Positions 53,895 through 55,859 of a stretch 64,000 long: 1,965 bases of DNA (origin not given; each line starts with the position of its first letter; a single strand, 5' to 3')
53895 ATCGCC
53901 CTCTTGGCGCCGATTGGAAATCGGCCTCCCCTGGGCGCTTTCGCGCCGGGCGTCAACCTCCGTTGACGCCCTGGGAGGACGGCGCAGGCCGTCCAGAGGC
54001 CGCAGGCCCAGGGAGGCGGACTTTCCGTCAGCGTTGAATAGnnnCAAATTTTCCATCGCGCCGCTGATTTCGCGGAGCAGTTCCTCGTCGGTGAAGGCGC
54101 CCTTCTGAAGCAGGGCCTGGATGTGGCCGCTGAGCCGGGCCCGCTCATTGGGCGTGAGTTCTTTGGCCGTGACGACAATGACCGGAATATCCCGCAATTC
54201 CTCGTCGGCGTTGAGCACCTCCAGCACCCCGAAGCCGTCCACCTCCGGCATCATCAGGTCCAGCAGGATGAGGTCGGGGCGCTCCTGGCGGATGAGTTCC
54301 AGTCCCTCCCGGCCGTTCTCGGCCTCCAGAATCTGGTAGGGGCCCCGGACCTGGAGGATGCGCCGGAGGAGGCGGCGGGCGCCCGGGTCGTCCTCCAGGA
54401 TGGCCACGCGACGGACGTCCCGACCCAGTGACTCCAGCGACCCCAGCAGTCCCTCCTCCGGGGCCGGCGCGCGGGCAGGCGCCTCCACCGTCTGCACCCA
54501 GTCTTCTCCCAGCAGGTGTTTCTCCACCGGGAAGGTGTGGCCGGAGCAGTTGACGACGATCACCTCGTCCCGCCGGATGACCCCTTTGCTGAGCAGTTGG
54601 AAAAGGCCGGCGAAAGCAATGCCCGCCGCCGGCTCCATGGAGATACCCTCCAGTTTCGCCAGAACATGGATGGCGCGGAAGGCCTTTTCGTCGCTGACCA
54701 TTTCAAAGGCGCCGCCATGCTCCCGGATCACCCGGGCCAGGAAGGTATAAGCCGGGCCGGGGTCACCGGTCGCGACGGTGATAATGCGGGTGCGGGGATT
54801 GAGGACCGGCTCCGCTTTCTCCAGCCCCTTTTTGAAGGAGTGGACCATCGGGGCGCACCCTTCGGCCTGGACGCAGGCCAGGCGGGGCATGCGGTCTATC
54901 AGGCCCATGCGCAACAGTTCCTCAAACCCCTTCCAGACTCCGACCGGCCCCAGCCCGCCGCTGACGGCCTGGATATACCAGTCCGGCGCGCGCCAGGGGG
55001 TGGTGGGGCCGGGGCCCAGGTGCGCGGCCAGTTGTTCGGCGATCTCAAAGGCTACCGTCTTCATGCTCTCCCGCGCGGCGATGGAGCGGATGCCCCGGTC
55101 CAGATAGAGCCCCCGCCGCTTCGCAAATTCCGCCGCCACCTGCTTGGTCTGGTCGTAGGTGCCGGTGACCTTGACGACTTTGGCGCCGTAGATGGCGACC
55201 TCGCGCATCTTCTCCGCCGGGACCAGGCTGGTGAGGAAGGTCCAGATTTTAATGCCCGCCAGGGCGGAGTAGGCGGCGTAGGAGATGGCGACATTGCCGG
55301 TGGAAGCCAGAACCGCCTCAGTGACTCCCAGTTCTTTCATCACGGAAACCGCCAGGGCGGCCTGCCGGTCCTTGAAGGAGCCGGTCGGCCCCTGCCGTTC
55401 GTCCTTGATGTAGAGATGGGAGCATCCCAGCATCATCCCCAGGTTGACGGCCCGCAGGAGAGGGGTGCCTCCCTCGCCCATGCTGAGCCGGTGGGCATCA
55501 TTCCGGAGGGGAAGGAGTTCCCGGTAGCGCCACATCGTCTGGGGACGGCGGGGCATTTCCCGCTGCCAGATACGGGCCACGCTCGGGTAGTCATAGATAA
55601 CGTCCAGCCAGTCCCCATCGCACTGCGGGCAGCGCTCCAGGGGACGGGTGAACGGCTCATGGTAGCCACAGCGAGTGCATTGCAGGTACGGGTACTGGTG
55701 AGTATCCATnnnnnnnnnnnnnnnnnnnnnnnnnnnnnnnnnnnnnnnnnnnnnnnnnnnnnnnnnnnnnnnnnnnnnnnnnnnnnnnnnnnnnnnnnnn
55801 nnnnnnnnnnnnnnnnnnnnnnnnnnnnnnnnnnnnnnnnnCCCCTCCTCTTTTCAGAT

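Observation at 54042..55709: Threonine-synthase-like PLP enzyme fused in frame to a response-regulator receiver domain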

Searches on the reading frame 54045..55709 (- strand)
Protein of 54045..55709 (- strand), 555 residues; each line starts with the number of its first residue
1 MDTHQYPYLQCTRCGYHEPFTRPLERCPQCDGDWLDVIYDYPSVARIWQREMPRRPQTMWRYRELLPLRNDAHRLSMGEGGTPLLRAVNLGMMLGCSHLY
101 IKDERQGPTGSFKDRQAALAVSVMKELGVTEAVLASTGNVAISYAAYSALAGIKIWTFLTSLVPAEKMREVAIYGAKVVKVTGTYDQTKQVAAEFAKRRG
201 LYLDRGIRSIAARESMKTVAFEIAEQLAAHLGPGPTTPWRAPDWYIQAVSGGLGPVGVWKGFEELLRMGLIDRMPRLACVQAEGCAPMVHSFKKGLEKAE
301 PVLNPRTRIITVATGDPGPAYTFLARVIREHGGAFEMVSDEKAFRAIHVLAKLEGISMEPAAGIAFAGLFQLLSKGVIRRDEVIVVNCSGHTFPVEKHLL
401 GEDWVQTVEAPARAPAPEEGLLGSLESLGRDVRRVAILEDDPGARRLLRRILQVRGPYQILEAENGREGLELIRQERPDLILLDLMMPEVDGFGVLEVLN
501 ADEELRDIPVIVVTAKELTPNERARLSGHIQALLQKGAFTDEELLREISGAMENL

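Call 4: search_protein_families(library=pfam, proteins=[window:54045-55709:-], max_evalue=0.01)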
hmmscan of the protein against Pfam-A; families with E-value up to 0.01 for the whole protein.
window:54045-55709:- (555 aa): 3 families
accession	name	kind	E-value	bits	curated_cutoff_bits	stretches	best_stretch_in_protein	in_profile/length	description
PF00291.31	PALP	-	6.4e-61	206.7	35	1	76-390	2-295/295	Pyridoxal-phosphate dependent enzyme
PF00072.30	Response_reg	-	1.1e-19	71.1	30.2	1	435-546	1-108/111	Response regulator receiver domain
PF23455.1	DUF7129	-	0.0086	16.2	30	0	8-34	11-37/45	Domain of unknown function (DUF7129)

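Call 5: search_protein_families(library=ncbifam, proteins=[window:54045-55709:-], max_evalue=0.001)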
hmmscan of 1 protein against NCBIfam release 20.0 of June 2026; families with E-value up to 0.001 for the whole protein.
window:54045-55709:- (555 aa): 117 families (the best 25 are shown)
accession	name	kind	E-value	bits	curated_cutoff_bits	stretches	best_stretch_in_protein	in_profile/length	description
NF006050.0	PRK08197.1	equivalog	7.3e-81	272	303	1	7-389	7-379/406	threonine synthase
NF004170.0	PRK05638.1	equivalog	4.8e-62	209.9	421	1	9-391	2-354/442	threonine synthase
TIGR00260.1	thrC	equivalog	1.2e-44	152.9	167.1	1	59-392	1-335/340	threonine synthase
NF006205.0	PRK08329.1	equivalog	2e-39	135.6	358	1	9-393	2-344/347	threonine synthase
NF005035.0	PRK06450.1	equivalog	3e-39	134.8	301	1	10-370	5-319/338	threonine synthase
NF004996.0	PRK06381.1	equivalog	7e-37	127.1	266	1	80-386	14-314/319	threonine synthase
TIGR03844.1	cysteate_syn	equivalog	5.2e-32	111.1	324.9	1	51-391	36-378/398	cysteate synthase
NF007135.0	PRK09581.1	equivalog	1e-16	60.8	474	1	435-518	5-87/457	PleD family two-component system response regulator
NF006390.0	PRK08639.1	equivalog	3.5e-16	59.2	421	1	81-396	25-318/418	threonine ammonia-lyase IlvA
NF005680.0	PRK07476.1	equivalog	1.8e-15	56.7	413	1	73-204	15-146/326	hydroxyectoine utilization dehydratase EutB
NF041866.1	EpsW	equivalog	1.8e-15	56.7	200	1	431-549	4-122/131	exopolysaccharide biosynthesis response regulator EpsW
NF006094.0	PRK08246.1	subfamily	4.1e-15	56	331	1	82-371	24-284/310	serine/threonine dehydratase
TIGR01127.1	ilvA_1Cterm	equivalog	1.7e-14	53.6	378.75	1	82-388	1-282/380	threonine ammonia-lyase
NF005292.0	PRK06815.1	equivalog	2.3e-14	53.2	371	1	81-202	21-142/320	threonine/serine dehydratase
NF045717.1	DVU0259_DivK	exception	2.4e-14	53.5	160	1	433-548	3-112/117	DVU0259 family response regulator domain-containing protein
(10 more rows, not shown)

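Call 6: find_homologous_proteins(query=window:54045-55709:-, max_evalue=1e-10)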
Query window:54045-55709:- (555 aa): 7913 proteins with E <= 1e-10 among 8000 candidates; the best 120 are listed.
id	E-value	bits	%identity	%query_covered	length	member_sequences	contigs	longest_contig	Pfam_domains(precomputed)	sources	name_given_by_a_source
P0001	0.0e+0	1188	93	100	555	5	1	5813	PF00291.32,PF00072.31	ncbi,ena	-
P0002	0.0e+0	1184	93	100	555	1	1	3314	PF00291.32,PF00072.31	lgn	-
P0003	0.0e+0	1184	94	99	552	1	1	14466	PF00291.32,PF00072.31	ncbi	-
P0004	0.0e+0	1178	93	100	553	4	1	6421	PF00291.32,PF00072.31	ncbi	-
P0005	0.0e+0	1173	92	100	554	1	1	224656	PF00291.32,PF00072.31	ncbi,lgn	-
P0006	0.0e+0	1169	92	100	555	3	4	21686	PF00291.32,PF00072.31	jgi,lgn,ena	jgi:threonine synthase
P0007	0.0e+0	1167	93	99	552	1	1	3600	PF00291.32,PF00072.31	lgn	-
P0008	0.0e+0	1165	93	99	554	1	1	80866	PF00291.32,PF00072.31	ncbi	-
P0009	0.0e+0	1165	92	100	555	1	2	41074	PF00291.32,PF00072.31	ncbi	ncbi:MAG: pyridoxal-phosphate dependent enzyme [Anaerolineae bacterium]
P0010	0.0e+0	1165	92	100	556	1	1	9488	PF00291.32,PF00072.31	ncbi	ncbi:MAG: pyridoxal-phosphate dependent enzyme, partial [Anaerolineae bacterium]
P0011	0.0e+0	1157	91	100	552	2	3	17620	PF00291.32,PF00072.31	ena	-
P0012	0.0e+0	1157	91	100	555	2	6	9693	PF00291.32,PF00072.31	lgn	-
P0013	0.0e+0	1156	92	99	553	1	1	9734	PF00291.32,PF00072.31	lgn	-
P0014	0.0e+0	1148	92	99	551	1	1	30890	PF00291.32,PF00072.31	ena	-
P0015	0.0e+0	1148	92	99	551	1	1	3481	PF00291.32,PF00072.31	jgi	-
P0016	0.0e+0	1147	92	100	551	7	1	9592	PF00291.32,PF00072.31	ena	-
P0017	0.0e+0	1146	92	99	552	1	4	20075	PF00291.32,PF00072.31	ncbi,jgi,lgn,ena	ncbi:MAG: pyridoxal-phosphate dependent enzyme [Anaerolineae bacterium]|jgi:threonine synthase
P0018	0.0e+0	1144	91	99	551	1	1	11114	PF00291.32,PF00072.31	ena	-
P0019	0.0e+0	1144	91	100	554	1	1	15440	PF00291.32,PF00072.31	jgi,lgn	-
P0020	0.0e+0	1142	91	99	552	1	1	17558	PF00291.32,PF00072.31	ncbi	ncbi:MAG: pyridoxal-phosphate dependent enzyme [Anaerolineae bacterium]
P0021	0.0e+0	1141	91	100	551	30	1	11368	PF00291.32,PF00072.31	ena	-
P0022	0.0e+0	1140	91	99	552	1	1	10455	PF00291.32,PF00072.31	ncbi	ncbi:MAG: pyridoxal-phosphate dependent enzyme [Anaerolineae bacterium]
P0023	0.0e+0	1140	91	100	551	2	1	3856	PF00291.32,PF00072.31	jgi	-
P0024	0.0e+0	1120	89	100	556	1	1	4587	PF00291.32,PF00072.31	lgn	-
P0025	0.0e+0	1106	87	100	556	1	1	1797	PF00291.32,PF00072.31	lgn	-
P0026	0.0e+0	1105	88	100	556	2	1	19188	PF00291.32,PF00072.31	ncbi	-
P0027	0.0e+0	1086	86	100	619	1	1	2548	PF00291.32,PF00072.31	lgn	-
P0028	0.0e+0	1069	84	99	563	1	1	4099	PF00291.32,PF00072.31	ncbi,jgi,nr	ncbi:MAG: pyridoxal-phosphate dependent enzyme [Thermoflexia bacterium]|nr:MAG: pyridoxal-phosphate 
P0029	0.0e+0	1066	85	99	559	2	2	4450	PF00291.32,PF00072.31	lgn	-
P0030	0.0e+0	1063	84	98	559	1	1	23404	PF00291.32,PF00072.31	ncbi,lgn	-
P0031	0.0e+0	1063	85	98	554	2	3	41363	PF00291.32,PF00072.31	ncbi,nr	ncbi:MAG: pyridoxal-phosphate dependent enzyme [Anaerolineae bacterium]|nr:pyridoxal-phosphate depen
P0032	0.0e+0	1060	84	99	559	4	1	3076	PF00291.32,PF00072.31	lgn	-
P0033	0.0e+0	1020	92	89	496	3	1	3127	PF00291.32,PF00072.31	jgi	jgi:threonine synthase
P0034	0.0e+0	1013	92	89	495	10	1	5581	PF00291.32,PF00072.31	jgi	-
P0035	4.8e-295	998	78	99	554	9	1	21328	PF00291.32,PF00072.31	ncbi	-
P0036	5.7e-295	997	79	99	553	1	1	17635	PF00291.32,PF00072.31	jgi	-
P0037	6.0e-295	997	91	89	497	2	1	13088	PF00291.32,PF00072.31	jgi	-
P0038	1.6e-294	996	79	99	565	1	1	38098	PF00291.32,PF00072.31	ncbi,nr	ncbi:MAG TPA: pyridoxal-phosphate dependent enzyme [Chloroflexi bacterium]|nr:pyridoxal-phosphate de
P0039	2.1e-294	995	79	99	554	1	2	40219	PF00291.32,PF00072.31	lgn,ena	-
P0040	3.8e-294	995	77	99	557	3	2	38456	PF00291.32,PF00072.31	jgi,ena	-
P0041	6.4e-293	991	77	100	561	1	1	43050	PF00291.32,PF00072.31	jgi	-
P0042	1.3e-292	990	76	99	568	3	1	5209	PF00291.32,PF00072.31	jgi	jgi:threonine synthase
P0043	5.4e-292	987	78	100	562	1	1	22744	PF00291.32,PF00072.31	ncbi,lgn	-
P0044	1.8e-290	982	76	100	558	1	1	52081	PF00291.32,PF00072.31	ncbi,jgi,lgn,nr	ncbi:MAG TPA: pyridoxal-phosphate dependent enzyme [Chloroflexi bacterium]|nr:pyridoxal-phosphate de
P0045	3.6e-290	981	77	100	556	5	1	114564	PF00291.32,PF00072.31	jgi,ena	-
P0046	2.2e-289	979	77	98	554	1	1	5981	PF00291.32,PF00072.31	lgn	-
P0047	2.3e-289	979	76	100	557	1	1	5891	PF00291.32,PF00072.31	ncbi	-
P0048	2.9e-289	978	78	98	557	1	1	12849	PF00291.32,PF00072.31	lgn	-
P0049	1.8e-288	976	77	99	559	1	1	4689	PF00291.32,PF00072.31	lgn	-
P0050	5.5e-288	974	75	100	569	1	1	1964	PF00291.32,PF00072.31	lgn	-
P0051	5.7e-288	974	76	99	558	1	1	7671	PF00291.32,PF00072.31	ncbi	-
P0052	1.3e-287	973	77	99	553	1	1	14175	PF00291.32,PF00072.31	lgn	-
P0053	1.7e-287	973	77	98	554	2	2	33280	PF00291.32,PF00072.31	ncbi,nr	ncbi:MAG: pyridoxal-phosphate dependent enzyme [Anaerolineae bacterium]|nr:pyridoxal-phosphate depen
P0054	7.5e-287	970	78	99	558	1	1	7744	PF00291.32,PF00072.31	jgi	jgi:threonine synthase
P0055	3.2e-286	968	76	99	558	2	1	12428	PF00291.32,PF00072.31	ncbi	-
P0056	6.3e-286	967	76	99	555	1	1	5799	PF00291.32,PF00072.31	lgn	-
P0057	1.0e-285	967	76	99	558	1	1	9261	PF00291.32,PF00072.31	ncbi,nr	ncbi:MAG: pyridoxal-phosphate dependent enzyme [Anaerolineae bacterium]|nr:pyridoxal-phosphate depen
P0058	1.8e-284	963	75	99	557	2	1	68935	PF00291.32,PF00072.31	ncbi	-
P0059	6.1e-284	961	76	100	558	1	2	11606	PF00291.32,PF00072.31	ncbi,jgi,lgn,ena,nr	ncbi:MAG TPA: pyridoxal-phosphate dependent enzyme [Anaerolineales bacterium]|nr:pyridoxal-phosphate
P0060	1.1e-281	953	76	99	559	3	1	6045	PF00291.32,PF00072.31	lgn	-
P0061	2.9e-281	952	74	100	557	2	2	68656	PF00291.32,PF00072.31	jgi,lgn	jgi:threonine synthase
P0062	6.6e-280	948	73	99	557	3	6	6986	PF00291.32,PF00072.31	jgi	jgi:threonine synthase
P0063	6.8e-280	948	74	99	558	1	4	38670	PF00291.32,PF00072.31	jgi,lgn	jgi:threonine synthase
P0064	1.2e-279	947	74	99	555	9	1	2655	PF00291.32,PF00072.31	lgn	-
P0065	8.7e-279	944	75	99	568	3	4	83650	PF00291.32,PF00072.31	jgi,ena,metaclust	metaclust:\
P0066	9.8e-279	944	73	99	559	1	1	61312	PF00291.32,PF00072.31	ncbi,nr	ncbi:MAG: pyridoxal-phosphate dependent enzyme [Anaerolineae bacterium]|nr:pyridoxal-phosphate depen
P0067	1.1e-278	944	75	99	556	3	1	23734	PF00291.32,PF00072.31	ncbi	-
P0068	8.1e-278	941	73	100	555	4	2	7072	PF00291.32,PF00072.31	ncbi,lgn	-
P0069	9.1e-278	940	74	99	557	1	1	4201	PF00291.32,PF00072.31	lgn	-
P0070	9.9e-278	940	74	99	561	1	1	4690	PF00291.32,PF23455.2,PF00072.31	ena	-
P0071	2.4e-277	939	73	100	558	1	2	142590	PF00291.32,PF00072.31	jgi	-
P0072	9.1e-277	937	73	100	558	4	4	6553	PF00291.32,PF00072.31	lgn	-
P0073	9.5e-275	931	76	98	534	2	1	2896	PF00291.32,PF00072.31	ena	-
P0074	1.1e-274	930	74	99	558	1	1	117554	PF00291.32,PF00072.31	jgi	-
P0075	3.5e-274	929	79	93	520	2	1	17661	PF00291.32,PF00072.31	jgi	jgi:threonine synthase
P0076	4.9e-274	928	72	100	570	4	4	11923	PF00291.32,PF00072.31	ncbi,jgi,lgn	ncbi:MAG: pyridoxal-phosphate dependent enzyme [Anaerolineae bacterium]|jgi:threonine synthase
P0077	1.5e-273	927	73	97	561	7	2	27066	PF00291.32,PF00072.31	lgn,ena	-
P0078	3.9e-273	925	73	100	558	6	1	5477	PF00291.32,PF00072.31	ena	-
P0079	6.4e-273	924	73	98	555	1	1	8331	PF00291.32,PF00072.31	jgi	jgi:threonine synthase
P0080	6.6e-273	924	72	100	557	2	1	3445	PF00291.32,PF00072.31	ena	-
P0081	8.3e-273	924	72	99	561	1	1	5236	PF00291.32,PF00072.31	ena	-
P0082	2.7e-272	922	72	99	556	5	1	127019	PF00291.32,PF23455.2,PF00072.31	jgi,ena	-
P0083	3.1e-272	922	73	98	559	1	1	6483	PF00291.32,PF00072.31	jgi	jgi:threonine synthase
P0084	4.6e-272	922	73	99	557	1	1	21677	PF00291.32,PF00072.31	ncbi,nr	ncbi:MAG: pyridoxal-phosphate dependent enzyme [Anaerolineae bacterium]|nr:pyridoxal-phosphate depen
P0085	1.0e-271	920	72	99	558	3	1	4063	PF00291.32,PF00072.31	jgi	-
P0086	1.8e-271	920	73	98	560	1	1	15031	PF00291.32,PF00072.31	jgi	-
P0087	1.9e-271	920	72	98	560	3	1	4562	PF00291.32,PF00072.31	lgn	-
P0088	6.7e-271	918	73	98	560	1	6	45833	PF00291.32,PF00072.31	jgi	jgi:threonine synthase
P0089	7.2e-271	918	73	98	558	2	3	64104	PF00291.32,PF00072.31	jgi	jgi:threonine synthase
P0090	7.6e-271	918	72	98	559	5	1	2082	PF00291.32,PF00072.31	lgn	-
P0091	8.6e-271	917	73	97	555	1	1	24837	PF00291.32,PF00072.31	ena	-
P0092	1.5e-270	917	77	93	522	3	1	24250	PF00291.32,PF00072.31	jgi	jgi:threonine synthase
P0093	6.0e-270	915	72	98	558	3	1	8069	PF00291.32,PF00072.31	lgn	-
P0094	7.5e-270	914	73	98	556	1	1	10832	PF00291.32,PF00072.31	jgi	jgi:threonine synthase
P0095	8.6e-270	914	72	98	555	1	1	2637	PF00291.32,PF00072.31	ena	-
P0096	1.7e-269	913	72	99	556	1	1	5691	PF00291.32,PF23455.2,PF00072.31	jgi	-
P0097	2.0e-269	913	73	99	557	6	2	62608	PF00291.32,PF00072.31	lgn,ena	-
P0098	4.7e-269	912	72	99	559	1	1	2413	PF00291.32,PF00072.31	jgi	jgi:threonine synthase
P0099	5.7e-269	911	71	98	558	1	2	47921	PF00291.32,PF00072.31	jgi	jgi:threonine synthase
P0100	9.7e-269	911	72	98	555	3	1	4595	PF00291.32,PF00072.31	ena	-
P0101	1.6e-268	910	70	99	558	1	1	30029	PF00291.32,PF00072.31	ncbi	-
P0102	1.7e-268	910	72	98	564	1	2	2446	PF00291.32,PF00072.31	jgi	-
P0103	2.1e-268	910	72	98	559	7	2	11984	PF00291.32,PF00072.31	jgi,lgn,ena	-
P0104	2.2e-268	910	72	98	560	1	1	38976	PF00291.32,PF00072.31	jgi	jgi:threonine synthase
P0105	2.3e-268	909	73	97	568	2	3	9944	PF00291.32,PF00072.31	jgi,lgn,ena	-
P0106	2.8e-268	909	71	98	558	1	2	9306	PF00291.32,PF00072.31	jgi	jgi:threonine synthase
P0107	3.9e-268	909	71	98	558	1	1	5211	PF00291.32,PF00072.31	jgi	jgi:threonine synthase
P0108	5.8e-268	908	72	98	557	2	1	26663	PF00291.32,PF00072.31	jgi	-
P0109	6.6e-268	908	72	98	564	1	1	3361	PF00291.32,PF00072.31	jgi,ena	-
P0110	1.4e-267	907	70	99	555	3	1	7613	PF00291.32,PF00072.31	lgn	-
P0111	1.6e-267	907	71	98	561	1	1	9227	PF00291.32,PF00072.31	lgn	-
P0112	1.9e-267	906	71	98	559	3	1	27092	PF00291.32,PF00072.31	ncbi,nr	ncbi:MAG: pyridoxal-phosphate dependent enzyme [Anaerolineae bacterium]|nr:pyridoxal-phosphate depen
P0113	2.1e-267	906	72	98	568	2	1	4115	PF00291.32,PF00072.31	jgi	-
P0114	2.1e-267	906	71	97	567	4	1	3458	PF00291.32,PF00072.31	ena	-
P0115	2.5e-267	906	72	99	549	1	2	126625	PF00291.32,PF00072.31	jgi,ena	-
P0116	3.1e-267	906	72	97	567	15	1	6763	PF00291.32,PF00072.31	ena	-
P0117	4.1e-267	905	72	99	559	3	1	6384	PF00291.32,PF00072.31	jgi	jgi:threonine synthase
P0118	4.8e-267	905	71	98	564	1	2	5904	PF00291.32,PF00072.31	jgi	jgi:threonine synthase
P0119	6.4e-267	905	70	100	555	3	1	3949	PF00291.32,PF23455.2,PF00072.31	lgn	-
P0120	6.4e-267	905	72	99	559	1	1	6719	PF00291.32,PF00072.31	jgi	jgi:threonine synthase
